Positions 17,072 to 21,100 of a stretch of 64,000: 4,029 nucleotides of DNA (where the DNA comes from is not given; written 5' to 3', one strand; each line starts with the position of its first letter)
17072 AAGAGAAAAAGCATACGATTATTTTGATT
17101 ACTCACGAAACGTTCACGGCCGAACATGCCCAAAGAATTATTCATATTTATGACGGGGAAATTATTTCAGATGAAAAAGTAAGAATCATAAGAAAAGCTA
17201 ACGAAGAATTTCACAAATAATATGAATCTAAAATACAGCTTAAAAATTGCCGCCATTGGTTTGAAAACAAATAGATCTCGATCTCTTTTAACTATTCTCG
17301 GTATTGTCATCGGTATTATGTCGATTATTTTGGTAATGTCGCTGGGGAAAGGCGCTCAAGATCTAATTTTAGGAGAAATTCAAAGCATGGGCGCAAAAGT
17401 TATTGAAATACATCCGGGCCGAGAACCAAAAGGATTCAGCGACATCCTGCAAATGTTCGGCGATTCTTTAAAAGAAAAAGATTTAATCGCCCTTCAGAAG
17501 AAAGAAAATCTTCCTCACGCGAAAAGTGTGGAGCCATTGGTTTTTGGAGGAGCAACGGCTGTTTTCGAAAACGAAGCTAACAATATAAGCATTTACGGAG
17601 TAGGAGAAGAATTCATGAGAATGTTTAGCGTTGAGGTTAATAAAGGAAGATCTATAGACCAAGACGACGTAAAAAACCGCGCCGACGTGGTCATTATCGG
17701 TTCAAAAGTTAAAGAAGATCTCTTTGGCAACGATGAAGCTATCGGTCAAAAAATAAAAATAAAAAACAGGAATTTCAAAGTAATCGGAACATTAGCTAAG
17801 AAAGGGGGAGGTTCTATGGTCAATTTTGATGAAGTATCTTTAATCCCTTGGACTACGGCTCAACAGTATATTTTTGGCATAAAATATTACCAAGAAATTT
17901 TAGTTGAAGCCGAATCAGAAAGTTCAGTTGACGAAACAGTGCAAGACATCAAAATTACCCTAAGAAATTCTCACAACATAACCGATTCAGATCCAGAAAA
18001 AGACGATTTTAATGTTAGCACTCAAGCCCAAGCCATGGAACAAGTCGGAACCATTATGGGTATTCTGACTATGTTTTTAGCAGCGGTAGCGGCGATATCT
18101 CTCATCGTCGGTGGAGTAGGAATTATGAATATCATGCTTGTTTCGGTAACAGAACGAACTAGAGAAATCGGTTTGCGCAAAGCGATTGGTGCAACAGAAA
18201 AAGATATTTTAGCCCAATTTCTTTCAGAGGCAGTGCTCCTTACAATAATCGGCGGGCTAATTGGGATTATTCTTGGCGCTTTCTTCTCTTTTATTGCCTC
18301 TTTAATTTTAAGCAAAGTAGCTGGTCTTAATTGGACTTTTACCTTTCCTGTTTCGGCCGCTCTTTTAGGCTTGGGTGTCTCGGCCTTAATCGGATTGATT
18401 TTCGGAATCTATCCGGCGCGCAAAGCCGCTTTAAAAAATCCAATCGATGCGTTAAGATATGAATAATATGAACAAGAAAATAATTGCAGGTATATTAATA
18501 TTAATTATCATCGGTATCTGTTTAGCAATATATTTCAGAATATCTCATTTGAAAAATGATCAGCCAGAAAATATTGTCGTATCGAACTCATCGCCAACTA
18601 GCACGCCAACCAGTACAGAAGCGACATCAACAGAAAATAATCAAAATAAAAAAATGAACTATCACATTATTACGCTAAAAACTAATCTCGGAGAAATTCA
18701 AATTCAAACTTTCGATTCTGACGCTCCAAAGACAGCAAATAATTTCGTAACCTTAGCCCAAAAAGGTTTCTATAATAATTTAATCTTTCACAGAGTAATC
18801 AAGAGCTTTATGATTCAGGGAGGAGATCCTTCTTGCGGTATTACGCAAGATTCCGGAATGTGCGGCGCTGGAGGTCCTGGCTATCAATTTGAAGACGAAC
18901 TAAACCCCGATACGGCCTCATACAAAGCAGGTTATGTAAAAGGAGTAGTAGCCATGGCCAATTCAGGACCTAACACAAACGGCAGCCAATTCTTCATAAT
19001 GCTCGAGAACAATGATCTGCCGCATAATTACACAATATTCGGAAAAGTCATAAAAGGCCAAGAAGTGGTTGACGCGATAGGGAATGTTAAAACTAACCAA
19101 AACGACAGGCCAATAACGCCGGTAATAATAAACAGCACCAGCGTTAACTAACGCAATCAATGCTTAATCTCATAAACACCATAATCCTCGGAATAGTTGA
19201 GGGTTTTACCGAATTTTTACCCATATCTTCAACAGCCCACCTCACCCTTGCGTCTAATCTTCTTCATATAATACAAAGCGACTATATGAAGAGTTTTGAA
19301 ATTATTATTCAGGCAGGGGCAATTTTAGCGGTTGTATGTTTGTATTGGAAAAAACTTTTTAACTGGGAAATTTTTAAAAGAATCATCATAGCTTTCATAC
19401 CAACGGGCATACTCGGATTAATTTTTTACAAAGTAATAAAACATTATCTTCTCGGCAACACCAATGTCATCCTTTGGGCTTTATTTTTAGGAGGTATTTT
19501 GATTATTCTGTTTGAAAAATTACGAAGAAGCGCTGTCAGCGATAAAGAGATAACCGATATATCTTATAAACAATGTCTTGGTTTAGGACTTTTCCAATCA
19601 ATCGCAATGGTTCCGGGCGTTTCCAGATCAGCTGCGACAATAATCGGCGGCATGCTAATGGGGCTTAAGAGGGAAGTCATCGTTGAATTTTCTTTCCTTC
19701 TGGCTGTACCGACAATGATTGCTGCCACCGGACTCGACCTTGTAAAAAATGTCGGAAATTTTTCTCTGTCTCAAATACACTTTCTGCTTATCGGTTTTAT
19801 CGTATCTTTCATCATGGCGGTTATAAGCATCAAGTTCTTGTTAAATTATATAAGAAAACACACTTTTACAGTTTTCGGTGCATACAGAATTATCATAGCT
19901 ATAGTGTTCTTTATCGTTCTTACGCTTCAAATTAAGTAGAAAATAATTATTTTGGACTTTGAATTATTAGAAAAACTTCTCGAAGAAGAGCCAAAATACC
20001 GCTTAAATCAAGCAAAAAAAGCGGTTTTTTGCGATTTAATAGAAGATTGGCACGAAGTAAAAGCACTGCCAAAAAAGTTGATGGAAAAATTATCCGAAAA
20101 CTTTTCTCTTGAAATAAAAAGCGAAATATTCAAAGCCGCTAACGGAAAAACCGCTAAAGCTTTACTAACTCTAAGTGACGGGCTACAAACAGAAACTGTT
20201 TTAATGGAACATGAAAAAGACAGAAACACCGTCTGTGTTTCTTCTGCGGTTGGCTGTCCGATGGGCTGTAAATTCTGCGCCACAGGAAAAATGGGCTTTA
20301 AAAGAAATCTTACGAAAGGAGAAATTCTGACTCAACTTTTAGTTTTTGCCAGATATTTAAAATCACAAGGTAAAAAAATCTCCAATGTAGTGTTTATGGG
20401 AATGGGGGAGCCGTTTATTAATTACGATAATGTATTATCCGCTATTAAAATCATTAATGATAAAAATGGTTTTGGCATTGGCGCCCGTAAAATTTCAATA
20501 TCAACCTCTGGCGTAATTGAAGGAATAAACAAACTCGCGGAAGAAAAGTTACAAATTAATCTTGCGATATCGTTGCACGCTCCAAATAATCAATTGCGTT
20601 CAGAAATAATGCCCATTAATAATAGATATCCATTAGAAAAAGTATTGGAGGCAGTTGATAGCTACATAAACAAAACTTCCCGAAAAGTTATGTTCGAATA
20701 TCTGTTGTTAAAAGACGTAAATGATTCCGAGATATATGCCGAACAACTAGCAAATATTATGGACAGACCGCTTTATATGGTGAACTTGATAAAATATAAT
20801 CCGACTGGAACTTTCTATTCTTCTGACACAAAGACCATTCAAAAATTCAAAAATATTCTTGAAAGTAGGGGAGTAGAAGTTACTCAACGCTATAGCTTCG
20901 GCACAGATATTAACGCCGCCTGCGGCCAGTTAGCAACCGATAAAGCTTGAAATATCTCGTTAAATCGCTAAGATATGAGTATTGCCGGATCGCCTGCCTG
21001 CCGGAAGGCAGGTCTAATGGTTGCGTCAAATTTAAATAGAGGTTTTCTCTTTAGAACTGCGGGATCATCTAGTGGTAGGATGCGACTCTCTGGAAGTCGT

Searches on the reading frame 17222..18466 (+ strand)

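Call 78: search_protein_families(library=pfam, proteins=[window:17222-18466:+], max_evalue=0.00001)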
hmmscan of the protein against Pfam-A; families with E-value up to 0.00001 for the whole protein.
window:17222-18466:+ (414 aa): 2 families
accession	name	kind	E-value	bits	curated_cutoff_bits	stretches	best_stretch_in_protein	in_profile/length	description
PF12704.14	MacB_PCD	-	5.6e-44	151.3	27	1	21-244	1-205/207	MacB-like periplasmic core domain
PF02687.27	FtsX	-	7.7e-22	78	25.5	1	288-407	2-120/120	FtsX-like permease C-terminal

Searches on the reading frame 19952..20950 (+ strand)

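Call 24: search_protein_families(library=pfam, proteins=[window:19952-20950:+], max_evalue=0.001)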
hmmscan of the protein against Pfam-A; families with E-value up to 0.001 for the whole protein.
window:19952-20950:+ (332 aa): 2 families
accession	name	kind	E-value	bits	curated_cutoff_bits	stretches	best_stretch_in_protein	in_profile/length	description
PF04055.27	Radical_SAM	-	1.2e-17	65.1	29.5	1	98-261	3-159/166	Radical SAM superfamily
PF13353.11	Fer4_12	-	0.00049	20.8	22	0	95-172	8-81/137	4Fe-4S single cluster domain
